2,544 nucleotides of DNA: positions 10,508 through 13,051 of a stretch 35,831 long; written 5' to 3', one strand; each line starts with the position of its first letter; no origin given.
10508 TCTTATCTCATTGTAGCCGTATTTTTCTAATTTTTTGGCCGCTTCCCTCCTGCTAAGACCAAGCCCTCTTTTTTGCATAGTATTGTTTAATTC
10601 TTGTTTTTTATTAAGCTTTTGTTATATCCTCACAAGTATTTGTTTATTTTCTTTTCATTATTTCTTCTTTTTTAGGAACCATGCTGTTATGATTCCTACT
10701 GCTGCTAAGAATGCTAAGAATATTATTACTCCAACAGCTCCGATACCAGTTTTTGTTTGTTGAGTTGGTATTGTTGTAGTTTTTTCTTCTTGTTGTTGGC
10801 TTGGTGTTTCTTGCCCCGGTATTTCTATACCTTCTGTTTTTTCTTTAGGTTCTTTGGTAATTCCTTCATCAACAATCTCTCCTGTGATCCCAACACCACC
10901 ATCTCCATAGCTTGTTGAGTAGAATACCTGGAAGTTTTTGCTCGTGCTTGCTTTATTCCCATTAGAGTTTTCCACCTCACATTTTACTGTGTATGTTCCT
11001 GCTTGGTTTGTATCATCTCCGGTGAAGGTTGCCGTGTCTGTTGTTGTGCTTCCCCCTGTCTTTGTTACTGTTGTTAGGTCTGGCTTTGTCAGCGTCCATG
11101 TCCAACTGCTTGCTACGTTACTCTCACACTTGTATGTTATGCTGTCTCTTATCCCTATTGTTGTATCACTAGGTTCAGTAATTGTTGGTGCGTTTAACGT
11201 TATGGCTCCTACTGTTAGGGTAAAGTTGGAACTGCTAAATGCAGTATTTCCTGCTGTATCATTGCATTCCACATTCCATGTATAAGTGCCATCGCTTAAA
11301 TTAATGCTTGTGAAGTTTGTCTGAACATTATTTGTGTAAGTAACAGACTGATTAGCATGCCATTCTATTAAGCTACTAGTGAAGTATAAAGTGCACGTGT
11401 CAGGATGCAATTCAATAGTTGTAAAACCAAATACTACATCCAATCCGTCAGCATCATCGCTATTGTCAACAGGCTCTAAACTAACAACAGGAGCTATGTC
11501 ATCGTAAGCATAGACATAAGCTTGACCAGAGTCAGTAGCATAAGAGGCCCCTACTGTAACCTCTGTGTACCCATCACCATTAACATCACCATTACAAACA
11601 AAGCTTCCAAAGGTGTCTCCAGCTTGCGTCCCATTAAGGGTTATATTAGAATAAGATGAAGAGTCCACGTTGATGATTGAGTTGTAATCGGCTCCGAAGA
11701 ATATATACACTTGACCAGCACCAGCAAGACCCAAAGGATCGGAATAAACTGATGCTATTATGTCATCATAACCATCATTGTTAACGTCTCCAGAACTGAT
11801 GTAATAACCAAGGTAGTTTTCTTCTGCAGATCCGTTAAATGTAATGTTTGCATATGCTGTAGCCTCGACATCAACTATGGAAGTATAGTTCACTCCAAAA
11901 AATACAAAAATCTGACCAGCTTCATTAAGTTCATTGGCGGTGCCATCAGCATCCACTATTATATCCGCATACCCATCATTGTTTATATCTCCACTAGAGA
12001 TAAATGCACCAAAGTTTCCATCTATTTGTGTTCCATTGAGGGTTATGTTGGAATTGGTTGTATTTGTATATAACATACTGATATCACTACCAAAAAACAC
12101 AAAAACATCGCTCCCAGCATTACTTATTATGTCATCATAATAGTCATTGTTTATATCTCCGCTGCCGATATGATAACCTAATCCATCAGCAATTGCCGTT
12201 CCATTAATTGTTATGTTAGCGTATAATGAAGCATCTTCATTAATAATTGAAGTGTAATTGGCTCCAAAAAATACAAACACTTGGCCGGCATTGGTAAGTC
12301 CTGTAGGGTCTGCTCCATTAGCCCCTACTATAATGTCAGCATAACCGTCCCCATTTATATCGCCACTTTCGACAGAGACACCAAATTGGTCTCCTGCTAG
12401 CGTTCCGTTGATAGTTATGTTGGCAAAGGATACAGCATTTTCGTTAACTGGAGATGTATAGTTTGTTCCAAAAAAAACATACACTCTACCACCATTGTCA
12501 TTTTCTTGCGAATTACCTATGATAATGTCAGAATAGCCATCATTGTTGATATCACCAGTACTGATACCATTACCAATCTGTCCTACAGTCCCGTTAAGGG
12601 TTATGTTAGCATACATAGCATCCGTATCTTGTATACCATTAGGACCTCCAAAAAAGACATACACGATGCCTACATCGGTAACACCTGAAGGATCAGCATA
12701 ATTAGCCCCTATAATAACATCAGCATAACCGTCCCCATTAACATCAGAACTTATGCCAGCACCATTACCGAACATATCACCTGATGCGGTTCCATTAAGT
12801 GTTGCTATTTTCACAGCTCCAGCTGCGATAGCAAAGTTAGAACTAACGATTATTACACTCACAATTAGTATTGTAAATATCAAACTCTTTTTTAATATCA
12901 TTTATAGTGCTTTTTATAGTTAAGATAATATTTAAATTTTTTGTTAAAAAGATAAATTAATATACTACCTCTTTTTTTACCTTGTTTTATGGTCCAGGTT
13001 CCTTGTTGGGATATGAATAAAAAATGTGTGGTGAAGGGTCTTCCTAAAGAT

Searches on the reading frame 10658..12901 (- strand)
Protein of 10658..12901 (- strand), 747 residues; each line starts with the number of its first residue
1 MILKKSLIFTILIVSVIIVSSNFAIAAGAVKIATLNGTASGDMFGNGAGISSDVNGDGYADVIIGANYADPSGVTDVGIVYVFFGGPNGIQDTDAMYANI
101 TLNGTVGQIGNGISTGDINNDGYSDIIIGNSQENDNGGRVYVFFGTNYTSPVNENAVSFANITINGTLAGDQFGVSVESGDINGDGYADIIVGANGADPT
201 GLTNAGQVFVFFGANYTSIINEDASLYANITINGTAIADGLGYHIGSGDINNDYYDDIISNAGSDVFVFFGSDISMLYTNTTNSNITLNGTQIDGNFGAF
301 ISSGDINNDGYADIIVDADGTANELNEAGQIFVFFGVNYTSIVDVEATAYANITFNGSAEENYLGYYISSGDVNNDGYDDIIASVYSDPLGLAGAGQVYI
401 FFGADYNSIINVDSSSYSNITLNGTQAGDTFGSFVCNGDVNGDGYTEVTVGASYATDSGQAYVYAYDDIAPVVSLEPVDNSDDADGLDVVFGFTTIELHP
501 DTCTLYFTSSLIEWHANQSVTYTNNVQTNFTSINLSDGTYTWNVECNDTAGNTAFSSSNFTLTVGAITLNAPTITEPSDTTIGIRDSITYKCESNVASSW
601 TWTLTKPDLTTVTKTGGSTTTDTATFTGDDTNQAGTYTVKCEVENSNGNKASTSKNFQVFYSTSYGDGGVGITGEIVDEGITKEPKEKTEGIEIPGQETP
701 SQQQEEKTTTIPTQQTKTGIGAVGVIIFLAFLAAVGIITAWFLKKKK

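Call 3: search_protein_families(library=pfam, proteins=[window:10658-12901:-], max_evalue=0.1)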
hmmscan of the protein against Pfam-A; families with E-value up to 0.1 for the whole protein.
window:10658-12901:- (747 aa): 9 families
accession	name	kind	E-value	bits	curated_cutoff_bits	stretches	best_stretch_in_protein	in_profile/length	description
PF01839.29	FG-GAP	-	4.8e-50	167.2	22.1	6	173-211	1-37/37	FG-GAP repeat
PF13517.12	FG-GAP_3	-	2.8e-10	41.1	26.9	4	117-192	1-61/61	FG-GAP-like repeat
PF19077.6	Big_13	-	1.1e-06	29.4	27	1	516-564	52-100/102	Bacterial Ig-like domain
PF07495.19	Y_Y_Y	-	4.4e-05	23.7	26.6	0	523-564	24-64/65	Y_Y_Y domain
PF14779.12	BBS1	-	0.00031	20.7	27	0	110-150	16-56/254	Ciliary BBSome complex subunit 1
PF18981.6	InlK_D3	-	0.003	18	25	1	611-653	28-68/75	Internalin K domain (D3/D4)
PF13750.12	Big_3_3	-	0.0067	16.5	27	1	525-620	2-92/157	Bacterial Ig-like domain (group 3)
PF16403.11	Bact_surface_Ig-like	-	0.0078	16.7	27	1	611-655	24-67/71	Bacterial surface protein, Ig-like domain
PF04234.18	CopC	-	0.082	14.4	23.3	0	600-659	33-92/92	CopC domain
